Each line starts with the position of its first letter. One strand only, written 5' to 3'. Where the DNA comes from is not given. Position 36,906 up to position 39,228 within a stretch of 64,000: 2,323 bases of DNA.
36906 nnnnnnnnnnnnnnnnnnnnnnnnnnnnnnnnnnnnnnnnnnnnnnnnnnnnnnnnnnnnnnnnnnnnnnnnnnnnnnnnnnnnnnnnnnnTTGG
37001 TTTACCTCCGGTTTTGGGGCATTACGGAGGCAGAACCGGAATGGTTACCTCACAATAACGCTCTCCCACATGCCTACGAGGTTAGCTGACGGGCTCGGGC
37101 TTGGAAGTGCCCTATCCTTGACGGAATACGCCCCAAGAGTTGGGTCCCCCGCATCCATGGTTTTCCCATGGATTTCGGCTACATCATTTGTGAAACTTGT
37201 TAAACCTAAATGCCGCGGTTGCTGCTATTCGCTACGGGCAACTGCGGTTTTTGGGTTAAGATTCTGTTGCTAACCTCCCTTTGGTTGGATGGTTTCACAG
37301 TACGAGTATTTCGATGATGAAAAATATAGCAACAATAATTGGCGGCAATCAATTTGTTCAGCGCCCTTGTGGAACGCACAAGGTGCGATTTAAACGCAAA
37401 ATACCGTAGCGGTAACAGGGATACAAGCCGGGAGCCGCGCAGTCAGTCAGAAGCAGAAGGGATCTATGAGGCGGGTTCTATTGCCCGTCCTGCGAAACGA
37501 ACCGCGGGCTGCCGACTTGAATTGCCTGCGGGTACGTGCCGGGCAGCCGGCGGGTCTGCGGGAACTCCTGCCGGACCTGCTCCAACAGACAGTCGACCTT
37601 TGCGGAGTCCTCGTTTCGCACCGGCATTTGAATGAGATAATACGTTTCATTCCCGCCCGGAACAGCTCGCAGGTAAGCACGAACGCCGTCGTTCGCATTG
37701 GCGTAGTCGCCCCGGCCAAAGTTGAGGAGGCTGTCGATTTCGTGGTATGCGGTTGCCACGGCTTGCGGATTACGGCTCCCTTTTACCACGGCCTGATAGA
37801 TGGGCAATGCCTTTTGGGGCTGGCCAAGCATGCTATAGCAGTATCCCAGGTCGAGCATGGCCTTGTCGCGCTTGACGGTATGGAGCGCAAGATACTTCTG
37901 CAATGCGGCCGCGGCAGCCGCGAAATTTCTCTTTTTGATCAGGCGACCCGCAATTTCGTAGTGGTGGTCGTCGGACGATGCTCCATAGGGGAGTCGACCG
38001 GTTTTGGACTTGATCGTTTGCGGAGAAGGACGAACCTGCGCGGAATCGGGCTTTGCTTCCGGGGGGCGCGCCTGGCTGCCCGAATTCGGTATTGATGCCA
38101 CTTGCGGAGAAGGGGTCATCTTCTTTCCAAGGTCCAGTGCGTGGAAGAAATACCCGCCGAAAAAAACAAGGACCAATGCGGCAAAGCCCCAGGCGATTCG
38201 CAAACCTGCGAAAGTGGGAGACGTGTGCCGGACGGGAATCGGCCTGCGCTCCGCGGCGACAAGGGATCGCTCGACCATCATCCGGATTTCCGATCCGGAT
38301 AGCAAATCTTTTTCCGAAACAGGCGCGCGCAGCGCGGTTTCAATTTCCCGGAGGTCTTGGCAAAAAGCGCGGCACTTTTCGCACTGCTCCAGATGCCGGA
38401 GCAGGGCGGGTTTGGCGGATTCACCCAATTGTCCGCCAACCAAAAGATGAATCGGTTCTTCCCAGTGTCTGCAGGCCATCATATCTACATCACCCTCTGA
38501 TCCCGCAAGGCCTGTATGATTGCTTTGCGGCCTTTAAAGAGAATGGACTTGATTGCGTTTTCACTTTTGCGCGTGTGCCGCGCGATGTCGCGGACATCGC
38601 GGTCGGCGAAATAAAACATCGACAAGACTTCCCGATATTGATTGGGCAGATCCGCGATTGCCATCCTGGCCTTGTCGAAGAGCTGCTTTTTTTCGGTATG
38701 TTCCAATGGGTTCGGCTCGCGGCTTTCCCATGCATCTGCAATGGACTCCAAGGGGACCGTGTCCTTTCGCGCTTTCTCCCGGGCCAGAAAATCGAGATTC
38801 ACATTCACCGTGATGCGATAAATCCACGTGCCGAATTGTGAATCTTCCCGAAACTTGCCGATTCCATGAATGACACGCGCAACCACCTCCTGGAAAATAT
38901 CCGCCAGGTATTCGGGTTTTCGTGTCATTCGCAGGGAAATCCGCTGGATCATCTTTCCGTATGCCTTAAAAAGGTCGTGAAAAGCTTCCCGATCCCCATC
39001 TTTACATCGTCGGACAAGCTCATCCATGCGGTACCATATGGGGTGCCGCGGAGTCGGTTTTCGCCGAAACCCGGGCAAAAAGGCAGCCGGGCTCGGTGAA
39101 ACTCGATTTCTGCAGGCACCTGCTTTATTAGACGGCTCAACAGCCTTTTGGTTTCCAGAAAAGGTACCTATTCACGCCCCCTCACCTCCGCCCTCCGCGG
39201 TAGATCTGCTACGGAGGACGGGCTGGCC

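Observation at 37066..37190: ydaO-type c-di-AMP riboswitch candidate in the 5' leader of kup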

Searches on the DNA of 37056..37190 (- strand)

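Call 70: build_rna_model(alignment_id=A4)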
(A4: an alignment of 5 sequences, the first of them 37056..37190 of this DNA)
Model R1 built from alignment A4 (5 sequences, 146 columns); structure: RNAalifold consensus.
model positions 131; base pairs 30; branch points 2; effective number of sequences 1.74; information 0.59 bits per position. Calibrated on 0.2 Mb of random sequence (short: E-values are rough).
structure used (alignment columns):
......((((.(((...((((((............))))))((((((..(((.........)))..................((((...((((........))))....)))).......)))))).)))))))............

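Call 71: search_with_rna_model(model_id=R1, sources=[L001, L002, L003, L004, L005, L006, L007, L008, L009, L010, L011, L012, L013, L014, L015, L016, L017, L018, L019, L020, L021, L022, L023, L024, L025, L026, L027, L028, L029, L030, L031, L032, L033, L034, L035, L036, L037, L038, L039, L040, L041, L042, L043, L044, L045, L046, L047, L048, L049, L050, L051, L052, L053, L054, L055, L056, L057, L058, L059, L060, L061, L062, L063, L064, L065, L066, L067, L068, L069, L070, L071, L072, L073, L074, L075, L076, L077, L078, L079, L080], max_evalue=0.001)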
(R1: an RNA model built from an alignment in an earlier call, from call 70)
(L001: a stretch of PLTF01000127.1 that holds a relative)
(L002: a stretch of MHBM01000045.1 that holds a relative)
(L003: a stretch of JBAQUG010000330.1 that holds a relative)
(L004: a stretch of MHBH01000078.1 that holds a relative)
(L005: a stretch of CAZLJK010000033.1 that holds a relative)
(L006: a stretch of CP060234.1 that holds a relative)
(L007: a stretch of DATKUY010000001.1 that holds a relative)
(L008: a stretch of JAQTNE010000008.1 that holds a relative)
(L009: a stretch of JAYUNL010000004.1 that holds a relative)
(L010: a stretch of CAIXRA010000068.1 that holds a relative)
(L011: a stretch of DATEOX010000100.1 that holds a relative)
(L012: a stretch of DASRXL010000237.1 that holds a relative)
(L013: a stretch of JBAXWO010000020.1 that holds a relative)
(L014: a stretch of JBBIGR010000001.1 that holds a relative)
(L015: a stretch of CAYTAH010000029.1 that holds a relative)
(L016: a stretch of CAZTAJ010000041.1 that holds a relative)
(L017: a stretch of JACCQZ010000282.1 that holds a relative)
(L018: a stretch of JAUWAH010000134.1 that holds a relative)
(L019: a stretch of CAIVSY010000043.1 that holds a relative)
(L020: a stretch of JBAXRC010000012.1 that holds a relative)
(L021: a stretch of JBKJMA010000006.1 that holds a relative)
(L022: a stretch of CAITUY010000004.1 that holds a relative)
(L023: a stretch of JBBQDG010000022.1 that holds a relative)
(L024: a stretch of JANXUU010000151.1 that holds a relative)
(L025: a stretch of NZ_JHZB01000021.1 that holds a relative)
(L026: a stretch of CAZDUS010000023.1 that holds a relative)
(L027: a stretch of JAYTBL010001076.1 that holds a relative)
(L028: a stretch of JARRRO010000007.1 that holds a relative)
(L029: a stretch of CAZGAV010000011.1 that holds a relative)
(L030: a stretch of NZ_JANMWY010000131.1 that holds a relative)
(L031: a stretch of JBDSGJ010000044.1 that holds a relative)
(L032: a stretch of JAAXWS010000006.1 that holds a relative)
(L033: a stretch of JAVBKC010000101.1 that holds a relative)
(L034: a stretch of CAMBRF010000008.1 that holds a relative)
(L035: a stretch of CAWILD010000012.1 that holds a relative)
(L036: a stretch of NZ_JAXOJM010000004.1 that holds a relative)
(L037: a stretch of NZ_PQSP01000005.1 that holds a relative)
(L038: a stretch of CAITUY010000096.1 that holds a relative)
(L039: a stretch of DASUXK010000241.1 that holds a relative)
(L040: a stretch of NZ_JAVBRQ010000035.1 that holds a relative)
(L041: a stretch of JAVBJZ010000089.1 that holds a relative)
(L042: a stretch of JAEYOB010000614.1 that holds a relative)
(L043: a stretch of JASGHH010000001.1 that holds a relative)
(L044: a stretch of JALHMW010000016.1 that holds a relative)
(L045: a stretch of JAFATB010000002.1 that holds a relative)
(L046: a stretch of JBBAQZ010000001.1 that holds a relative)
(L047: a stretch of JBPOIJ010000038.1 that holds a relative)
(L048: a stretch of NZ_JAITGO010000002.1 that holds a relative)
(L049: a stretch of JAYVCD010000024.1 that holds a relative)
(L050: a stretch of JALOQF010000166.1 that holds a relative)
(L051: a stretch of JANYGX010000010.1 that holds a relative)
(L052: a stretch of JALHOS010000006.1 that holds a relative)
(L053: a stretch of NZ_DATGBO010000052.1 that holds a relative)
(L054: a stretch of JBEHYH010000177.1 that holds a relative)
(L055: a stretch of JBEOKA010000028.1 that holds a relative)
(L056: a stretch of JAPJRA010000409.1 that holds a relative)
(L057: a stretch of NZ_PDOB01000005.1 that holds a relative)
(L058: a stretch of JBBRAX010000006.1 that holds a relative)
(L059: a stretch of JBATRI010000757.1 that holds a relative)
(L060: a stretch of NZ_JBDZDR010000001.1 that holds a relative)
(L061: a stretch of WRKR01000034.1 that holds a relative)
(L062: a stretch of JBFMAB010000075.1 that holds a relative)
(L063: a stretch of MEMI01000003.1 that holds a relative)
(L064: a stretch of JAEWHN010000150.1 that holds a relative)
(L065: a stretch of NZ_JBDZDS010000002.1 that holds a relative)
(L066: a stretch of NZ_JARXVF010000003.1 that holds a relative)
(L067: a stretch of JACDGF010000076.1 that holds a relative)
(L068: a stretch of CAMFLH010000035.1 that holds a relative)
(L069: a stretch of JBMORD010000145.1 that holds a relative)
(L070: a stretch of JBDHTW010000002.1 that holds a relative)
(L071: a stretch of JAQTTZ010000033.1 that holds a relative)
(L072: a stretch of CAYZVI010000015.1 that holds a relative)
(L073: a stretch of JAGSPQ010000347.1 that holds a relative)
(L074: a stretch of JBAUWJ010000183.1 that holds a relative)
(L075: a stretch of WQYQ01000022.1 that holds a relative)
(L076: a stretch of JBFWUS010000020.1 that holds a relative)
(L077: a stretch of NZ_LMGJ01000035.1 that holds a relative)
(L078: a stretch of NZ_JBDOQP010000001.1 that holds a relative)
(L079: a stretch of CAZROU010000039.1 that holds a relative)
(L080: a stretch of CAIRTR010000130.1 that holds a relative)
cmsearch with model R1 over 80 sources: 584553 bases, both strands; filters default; matches with E-value up to 0.001: 4.
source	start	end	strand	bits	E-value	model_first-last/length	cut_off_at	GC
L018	1452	1582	+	101.9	1.9e-26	1-131/131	no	0.6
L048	2712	2842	+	87.3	3e-22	1-131/131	no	0.61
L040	2759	2893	+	82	9.7e-21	1-131/131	no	0.64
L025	2732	2861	+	78.8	8.4e-20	1-131/131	no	0.65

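Call 72: search_with_rna_model(model_id=R1, sources=[L081, L082, L083, L084, L085, L086, L087, L088, L089, L090, L091, L092, L093, L094, L095, L096, L097, L098, L099, L100, L101, L102, L103, L104, L105, L106, L107, L108, L109, L110, L111, L112, L113, L114, L115, L116, L117, L118, L119, L120, L121, L122, L123, L124, L125, L126, L127, L128, L129, L130, L131, L132, L133, L134, L135, L136, L137, L138, L139, L140, L141, L142, L143, L144, L145, L146, L147, L148, L149, L150, L151, L152, L153, L154, L155, L156, L157, L158, L159, L160, L162, L163, L164, L165, L166, L167, L169, L170, window], max_evalue=0.001)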
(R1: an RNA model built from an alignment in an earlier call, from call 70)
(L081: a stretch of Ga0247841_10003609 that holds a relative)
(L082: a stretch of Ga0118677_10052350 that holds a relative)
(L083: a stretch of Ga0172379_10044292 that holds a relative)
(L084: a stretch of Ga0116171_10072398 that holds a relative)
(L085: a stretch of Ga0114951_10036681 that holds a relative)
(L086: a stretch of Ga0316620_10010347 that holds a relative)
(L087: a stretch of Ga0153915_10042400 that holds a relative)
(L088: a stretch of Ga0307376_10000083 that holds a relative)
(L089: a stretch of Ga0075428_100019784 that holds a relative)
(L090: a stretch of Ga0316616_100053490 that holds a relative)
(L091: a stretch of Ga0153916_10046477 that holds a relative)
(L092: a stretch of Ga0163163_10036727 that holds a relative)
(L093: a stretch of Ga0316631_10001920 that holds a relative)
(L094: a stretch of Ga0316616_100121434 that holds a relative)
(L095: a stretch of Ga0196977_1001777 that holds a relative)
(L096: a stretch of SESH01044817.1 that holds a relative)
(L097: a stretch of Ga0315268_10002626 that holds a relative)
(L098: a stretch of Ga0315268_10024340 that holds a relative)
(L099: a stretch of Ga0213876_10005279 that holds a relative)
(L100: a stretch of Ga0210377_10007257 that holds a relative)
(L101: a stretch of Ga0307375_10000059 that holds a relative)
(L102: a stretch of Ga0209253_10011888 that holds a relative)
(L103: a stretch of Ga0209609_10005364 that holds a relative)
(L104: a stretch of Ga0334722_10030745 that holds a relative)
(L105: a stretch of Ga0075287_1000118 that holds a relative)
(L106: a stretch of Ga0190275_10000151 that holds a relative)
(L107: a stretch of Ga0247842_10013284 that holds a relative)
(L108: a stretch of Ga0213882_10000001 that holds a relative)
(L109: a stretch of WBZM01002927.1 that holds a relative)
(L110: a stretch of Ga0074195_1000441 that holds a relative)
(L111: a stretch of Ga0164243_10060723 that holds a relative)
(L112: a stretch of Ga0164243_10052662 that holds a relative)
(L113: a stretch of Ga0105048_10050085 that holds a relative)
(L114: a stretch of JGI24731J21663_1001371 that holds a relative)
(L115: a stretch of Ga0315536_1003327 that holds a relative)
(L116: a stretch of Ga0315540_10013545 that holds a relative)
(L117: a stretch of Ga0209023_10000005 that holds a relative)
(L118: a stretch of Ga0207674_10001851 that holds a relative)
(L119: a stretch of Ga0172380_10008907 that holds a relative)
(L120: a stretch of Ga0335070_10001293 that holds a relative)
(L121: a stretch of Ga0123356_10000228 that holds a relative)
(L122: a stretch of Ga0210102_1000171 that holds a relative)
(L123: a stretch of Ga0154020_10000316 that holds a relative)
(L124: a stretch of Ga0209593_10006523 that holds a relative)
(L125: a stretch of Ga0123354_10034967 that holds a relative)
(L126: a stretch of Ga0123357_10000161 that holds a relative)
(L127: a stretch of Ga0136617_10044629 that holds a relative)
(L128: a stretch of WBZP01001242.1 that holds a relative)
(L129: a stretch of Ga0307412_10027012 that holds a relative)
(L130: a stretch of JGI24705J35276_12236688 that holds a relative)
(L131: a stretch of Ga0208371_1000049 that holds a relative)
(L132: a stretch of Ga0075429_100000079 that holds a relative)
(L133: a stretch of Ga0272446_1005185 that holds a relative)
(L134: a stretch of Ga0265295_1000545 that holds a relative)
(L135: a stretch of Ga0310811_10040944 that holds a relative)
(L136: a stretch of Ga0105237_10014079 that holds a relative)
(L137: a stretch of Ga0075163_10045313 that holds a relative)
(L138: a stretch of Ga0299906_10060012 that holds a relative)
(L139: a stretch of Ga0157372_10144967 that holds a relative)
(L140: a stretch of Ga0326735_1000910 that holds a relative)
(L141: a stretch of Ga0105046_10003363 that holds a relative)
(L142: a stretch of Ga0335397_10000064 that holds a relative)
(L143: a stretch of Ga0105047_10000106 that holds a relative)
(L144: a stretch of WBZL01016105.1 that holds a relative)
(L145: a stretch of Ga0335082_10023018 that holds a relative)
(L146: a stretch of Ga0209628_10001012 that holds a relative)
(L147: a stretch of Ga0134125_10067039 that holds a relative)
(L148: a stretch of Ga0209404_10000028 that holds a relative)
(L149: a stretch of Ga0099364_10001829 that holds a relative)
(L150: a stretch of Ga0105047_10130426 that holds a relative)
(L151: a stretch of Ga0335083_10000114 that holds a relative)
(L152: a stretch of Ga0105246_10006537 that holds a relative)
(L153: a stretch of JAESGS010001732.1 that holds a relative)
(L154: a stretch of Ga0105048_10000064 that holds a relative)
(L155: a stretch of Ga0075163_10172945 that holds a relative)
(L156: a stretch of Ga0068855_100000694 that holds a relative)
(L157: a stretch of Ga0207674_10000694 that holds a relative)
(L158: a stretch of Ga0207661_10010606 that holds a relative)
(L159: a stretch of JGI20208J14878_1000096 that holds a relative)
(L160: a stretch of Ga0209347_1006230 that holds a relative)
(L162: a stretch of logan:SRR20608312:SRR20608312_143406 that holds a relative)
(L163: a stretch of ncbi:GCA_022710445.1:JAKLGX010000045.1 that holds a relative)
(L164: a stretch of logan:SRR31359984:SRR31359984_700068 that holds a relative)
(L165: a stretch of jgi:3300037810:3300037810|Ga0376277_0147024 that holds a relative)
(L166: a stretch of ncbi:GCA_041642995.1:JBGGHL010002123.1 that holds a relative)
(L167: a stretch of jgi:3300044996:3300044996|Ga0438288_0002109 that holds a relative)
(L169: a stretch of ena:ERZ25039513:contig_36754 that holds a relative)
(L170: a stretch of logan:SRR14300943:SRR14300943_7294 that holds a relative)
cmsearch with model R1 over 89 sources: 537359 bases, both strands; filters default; matches with E-value up to 0.001: 10.
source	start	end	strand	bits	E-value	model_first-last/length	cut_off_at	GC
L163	2815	2945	+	147.2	1.7e-39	1-131/131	no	0.6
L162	2817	2948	+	142.8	3.3e-38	1-131/131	no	0.58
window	37056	37190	-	133.5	1.5e-35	1-131/131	no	0.56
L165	487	632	+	104.5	3.2e-27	1-131/131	no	0.49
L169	1122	1265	+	97.8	2.6e-25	1-131/131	no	0.67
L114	2286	2415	+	93.6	4.2e-24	1-131/131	no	0.64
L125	2280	2409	+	90.2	4.1e-23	1-131/131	no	0.63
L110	2298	2427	+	84.8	1.4e-21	1-131/131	no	0.66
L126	2302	2432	+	84.5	1.8e-21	1-131/131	no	0.64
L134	2233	2362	+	83.6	3.3e-21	1-131/131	no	0.67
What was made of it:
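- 37056..37190 (-): c-di-AMP riboswitch aptamer (RF00379, ydaO/yuaA type), including the 3' pseudoknot tail. My own model R1 gives 133.5 bits (call 72).
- On c-di-AMP riboswitch (Rfam RF00379, ydaO/yuaA): The arrangement is conserved in 12 other kup loci (calls 71, 72).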

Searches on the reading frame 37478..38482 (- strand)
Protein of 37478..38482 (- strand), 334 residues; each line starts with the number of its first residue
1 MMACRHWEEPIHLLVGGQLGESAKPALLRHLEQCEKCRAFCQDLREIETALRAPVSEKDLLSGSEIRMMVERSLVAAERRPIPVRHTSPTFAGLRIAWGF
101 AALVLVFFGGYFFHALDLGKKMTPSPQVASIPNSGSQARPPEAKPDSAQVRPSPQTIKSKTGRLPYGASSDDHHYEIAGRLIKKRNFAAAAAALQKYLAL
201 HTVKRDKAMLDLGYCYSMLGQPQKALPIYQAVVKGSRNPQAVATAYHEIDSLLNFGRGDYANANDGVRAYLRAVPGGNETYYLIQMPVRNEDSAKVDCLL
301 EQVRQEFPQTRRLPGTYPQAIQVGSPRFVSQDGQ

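Call 6: search_protein_families(library=pfam, proteins=[window:37478-38482:-], max_evalue=0.01)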
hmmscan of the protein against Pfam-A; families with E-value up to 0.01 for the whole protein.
window:37478-38482:- (334 aa): 7 families
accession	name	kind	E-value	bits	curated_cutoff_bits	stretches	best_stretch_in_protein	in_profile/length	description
PF13432.12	TPR_16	-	1.1e-05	26.2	32.7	1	180-234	6-59/65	Tetratricopeptide repeat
PF13174.12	TPR_6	-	4.7e-05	24.2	26.3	1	208-234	2-28/33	Tetratricopeptide repeat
PF14559.12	TPR_19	-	0.00023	21.9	25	1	181-242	1-61/68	Tetratricopeptide repeat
PF13424.12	TPR_12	-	0.00067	20.2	30.1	1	187-234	26-73/77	Tetratricopeptide repeat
PF13490.11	zf-HC2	-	0.0016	18.9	22.2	1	4-38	1-35/35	Putative zinc-finger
PF13428.12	TPR_14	-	0.0059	17.6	23.5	0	208-241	3-36/44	Tetratricopeptide repeat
PF07719.23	TPR_2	-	0.0079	16.7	27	0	208-233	3-28/34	Tetratricopeptide repeat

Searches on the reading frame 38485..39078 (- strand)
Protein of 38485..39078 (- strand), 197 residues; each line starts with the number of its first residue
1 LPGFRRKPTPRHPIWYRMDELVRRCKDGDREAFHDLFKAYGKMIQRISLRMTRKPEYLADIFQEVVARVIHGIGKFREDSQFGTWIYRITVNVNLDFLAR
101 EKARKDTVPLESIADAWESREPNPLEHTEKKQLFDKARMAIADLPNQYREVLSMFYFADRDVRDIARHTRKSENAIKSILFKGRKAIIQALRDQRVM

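Call 6: search_protein_families(library=pfam, proteins=[window:38485-39078:-], max_evalue=0.01)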
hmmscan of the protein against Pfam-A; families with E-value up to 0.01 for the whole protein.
window:38485-39078:- (197 aa): 4 families
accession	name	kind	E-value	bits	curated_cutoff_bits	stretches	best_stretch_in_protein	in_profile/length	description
PF04542.20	Sigma70_r2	-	4.1e-13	49.4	24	1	36-102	1-69/71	Sigma-70 region 2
PF08281.18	Sigma70_r4_2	-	4.1e-10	39.6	25.7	1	137-187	4-54/54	Sigma-70, region 4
PF12645.13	HTH_16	-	1.6e-05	25.4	22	1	20-77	2-65/65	Helix-turn-helix domain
PF04545.22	Sigma70_r4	-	5.7e-05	23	24.1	1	140-186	1-47/50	Sigma-70, region 4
